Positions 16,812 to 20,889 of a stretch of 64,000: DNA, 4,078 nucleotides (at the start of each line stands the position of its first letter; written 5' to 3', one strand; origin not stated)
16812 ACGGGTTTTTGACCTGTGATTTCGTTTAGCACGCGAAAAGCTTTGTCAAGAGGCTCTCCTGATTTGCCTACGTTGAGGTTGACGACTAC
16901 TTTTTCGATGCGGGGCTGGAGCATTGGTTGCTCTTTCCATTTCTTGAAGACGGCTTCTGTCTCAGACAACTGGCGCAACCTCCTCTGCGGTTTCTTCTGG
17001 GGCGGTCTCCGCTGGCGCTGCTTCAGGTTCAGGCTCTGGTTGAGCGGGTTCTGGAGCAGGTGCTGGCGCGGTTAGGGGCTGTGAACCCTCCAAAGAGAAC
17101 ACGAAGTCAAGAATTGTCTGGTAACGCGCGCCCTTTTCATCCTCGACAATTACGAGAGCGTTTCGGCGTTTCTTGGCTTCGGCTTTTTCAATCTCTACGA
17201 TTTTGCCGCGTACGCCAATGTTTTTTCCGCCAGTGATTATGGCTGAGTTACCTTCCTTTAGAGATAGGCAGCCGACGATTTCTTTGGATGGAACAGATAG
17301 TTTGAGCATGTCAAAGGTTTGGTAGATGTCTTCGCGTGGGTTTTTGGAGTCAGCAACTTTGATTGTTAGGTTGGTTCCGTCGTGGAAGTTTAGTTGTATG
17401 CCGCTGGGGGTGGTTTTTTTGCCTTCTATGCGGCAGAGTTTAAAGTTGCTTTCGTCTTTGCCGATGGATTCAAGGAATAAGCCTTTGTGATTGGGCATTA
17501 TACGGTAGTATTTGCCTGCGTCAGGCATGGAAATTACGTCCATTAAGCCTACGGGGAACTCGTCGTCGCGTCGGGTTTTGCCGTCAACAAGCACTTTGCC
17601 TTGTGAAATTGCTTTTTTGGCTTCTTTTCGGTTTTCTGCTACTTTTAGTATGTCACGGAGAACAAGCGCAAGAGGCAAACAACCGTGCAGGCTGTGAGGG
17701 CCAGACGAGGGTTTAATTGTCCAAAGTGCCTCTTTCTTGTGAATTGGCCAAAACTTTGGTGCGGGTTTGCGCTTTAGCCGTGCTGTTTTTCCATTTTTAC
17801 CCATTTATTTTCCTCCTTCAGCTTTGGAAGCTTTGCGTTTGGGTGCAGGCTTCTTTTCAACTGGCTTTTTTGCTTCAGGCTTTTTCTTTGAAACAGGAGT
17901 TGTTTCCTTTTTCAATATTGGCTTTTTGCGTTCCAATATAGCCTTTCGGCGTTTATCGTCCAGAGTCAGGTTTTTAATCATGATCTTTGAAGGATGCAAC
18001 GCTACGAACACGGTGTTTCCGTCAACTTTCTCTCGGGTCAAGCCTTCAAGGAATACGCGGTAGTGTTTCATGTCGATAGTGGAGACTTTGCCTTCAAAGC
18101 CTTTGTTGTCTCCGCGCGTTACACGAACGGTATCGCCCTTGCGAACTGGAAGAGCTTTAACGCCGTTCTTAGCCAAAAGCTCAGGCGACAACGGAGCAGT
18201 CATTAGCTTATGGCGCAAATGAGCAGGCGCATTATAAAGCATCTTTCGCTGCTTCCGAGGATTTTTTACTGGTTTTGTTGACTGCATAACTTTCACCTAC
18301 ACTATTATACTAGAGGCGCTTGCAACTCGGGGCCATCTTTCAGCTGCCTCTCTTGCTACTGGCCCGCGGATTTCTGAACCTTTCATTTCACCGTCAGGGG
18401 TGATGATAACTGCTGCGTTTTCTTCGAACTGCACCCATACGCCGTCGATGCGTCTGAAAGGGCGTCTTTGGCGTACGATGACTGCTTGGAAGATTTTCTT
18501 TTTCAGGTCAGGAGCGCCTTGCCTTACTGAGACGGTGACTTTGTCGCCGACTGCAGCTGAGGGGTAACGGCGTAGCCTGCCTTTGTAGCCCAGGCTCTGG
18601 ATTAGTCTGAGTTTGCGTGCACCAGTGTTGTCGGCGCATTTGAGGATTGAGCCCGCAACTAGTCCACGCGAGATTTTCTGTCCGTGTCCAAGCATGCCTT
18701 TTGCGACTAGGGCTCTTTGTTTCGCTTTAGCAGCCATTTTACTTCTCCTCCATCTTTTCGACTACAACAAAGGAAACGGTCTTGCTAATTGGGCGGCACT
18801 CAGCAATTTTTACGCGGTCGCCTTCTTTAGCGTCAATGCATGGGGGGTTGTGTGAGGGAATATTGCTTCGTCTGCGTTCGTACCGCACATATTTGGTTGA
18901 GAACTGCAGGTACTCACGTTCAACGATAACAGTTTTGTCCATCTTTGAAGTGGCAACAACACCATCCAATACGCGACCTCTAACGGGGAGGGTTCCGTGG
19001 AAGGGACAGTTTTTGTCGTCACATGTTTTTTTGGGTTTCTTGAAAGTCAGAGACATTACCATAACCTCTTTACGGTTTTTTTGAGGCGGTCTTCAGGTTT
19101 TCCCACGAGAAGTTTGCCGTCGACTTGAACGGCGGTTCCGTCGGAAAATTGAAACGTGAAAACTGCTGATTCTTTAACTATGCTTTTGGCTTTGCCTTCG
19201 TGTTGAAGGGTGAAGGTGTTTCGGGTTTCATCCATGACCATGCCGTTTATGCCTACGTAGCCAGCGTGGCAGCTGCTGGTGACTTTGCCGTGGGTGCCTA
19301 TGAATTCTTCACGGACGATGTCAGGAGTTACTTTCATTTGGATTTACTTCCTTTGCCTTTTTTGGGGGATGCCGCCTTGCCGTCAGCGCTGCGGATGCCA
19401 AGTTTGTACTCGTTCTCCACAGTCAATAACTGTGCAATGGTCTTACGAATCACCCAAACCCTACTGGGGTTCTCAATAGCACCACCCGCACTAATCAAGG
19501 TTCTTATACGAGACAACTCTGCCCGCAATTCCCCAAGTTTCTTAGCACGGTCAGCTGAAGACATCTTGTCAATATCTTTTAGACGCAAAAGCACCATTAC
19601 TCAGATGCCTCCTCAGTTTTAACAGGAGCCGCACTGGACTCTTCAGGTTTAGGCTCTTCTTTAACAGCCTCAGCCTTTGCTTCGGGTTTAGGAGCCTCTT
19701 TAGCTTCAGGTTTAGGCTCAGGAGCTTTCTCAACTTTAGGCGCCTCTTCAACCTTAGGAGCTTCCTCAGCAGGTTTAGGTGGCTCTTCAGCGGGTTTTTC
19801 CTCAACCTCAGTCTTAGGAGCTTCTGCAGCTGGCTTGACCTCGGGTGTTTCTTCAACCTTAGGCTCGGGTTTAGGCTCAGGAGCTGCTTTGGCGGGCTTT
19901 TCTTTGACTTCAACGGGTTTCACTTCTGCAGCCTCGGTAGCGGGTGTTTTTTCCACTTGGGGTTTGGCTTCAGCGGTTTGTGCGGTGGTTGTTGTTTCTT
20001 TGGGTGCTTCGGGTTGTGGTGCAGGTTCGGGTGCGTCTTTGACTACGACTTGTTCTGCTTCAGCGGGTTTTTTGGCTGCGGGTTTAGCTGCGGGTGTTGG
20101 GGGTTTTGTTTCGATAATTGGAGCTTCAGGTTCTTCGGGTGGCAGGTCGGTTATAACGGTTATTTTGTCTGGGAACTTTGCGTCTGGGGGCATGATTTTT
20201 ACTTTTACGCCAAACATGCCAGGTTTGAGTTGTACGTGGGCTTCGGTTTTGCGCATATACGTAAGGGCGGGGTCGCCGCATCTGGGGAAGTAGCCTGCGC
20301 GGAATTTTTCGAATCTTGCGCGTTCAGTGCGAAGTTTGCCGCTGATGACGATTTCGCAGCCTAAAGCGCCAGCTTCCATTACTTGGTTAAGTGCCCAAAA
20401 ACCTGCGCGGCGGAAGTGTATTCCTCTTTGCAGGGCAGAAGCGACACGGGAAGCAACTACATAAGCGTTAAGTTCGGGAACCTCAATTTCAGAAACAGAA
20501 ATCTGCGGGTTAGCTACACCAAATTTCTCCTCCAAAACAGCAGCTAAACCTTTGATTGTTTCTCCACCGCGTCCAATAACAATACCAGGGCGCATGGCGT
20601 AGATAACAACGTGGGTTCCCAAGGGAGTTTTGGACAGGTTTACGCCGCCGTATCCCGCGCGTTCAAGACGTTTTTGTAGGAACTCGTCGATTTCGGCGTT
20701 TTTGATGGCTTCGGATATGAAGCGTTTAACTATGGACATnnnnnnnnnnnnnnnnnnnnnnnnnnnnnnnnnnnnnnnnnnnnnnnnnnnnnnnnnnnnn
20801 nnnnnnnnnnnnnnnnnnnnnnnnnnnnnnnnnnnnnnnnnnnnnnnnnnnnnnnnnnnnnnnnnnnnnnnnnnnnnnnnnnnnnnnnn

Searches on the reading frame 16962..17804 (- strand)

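Call 48: search_protein_families(library=pfam, proteins=[window:16962-17804:-], max_evalue=0.001)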
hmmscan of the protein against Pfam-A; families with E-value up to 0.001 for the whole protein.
window:16962-17804:- (280 aa): 3 families
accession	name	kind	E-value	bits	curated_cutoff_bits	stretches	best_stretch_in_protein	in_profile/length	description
PF00900.26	Ribosomal_S4e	-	3.4e-16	59.2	25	1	97-176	2-75/75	Ribosomal family S4e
PF08071.17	RS4NT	-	8.5e-12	45.3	27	1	5-40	2-37/37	RS4NT (NUC023) domain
PF01479.30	S4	-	5.2e-09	36.1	22.8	1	52-91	9-48/48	S4 domain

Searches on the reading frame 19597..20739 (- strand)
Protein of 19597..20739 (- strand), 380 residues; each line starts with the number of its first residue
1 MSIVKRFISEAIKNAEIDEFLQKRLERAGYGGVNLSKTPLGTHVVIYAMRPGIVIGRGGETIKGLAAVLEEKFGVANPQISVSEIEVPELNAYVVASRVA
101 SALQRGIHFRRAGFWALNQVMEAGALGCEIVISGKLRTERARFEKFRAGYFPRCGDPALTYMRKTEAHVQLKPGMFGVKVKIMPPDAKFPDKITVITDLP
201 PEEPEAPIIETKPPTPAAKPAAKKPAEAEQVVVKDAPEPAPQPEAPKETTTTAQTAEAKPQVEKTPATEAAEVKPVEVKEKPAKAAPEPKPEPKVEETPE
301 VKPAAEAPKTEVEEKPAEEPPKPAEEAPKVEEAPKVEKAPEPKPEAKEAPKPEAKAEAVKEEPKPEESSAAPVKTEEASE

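Call 48: search_protein_families(library=pfam, proteins=[window:19597-20739:-], max_evalue=0.001)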
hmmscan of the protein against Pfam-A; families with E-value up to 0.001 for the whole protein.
window:19597-20739:- (380 aa): 2 families
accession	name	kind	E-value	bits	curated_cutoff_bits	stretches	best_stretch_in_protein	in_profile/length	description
PF00189.25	Ribosomal_S3_C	-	1.4e-24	86.9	34.1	1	99-182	1-83/83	Ribosomal protein S3, C-terminal domain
PF07650.23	KH_2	-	5.7e-15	55.3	22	1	16-87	1-73/78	KH domain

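Call 51: find_homologous_proteins(query=window:19597-20739:-, max_evalue=1e-20)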
Query window:19597-20739:- (380 aa): 3432 proteins with E <= 1e-20 among 8000 candidates; the best 120 are listed.
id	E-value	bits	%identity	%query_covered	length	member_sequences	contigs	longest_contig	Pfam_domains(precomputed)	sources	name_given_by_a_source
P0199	1.2e-123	431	82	64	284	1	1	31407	PF07650.24,PF00189.26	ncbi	ncbi:MAG: 30S ribosomal protein S3 [Candidatus Bathyarchaeia archaeon]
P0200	1.4e-123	431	75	73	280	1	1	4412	PF07650.24,PF00189.26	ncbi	-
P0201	2.9e-122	427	75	68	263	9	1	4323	PF07650.24,PF00189.26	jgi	jgi:small subunit ribosomal protein S3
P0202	1.5e-121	424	78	66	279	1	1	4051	PF07650.24,PF00189.26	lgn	-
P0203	2.6e-121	424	83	61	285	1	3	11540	PF07650.24,PF00189.26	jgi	jgi:small subunit ribosomal protein S3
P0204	8.4e-121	422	76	70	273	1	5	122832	PF07650.24,PF00189.26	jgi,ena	-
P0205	1.4e-120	421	89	54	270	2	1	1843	PF07650.24,PF00189.26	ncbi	-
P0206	2.6e-120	420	79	68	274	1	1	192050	PF07650.24,PF00189.26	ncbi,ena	-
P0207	8.4e-120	419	83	61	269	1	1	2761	PF07650.24,PF00189.26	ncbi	-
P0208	1.4e-119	418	79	64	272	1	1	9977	PF07650.24,PF00189.26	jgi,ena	-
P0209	1.4e-119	418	76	67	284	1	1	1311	PF07650.24,PF00189.26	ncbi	-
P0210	1.6e-119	418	73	73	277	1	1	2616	PF07650.24,PF00189.26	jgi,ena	-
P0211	1.9e-119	417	72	74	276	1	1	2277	PF07650.24,PF00189.26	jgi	jgi:small subunit ribosomal protein S3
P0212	2.2e-119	417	78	64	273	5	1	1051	PF07650.24,PF00189.26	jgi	-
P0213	4.4e-119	416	77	64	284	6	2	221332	PF07650.24,PF00189.26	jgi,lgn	jgi:small subunit ribosomal protein S3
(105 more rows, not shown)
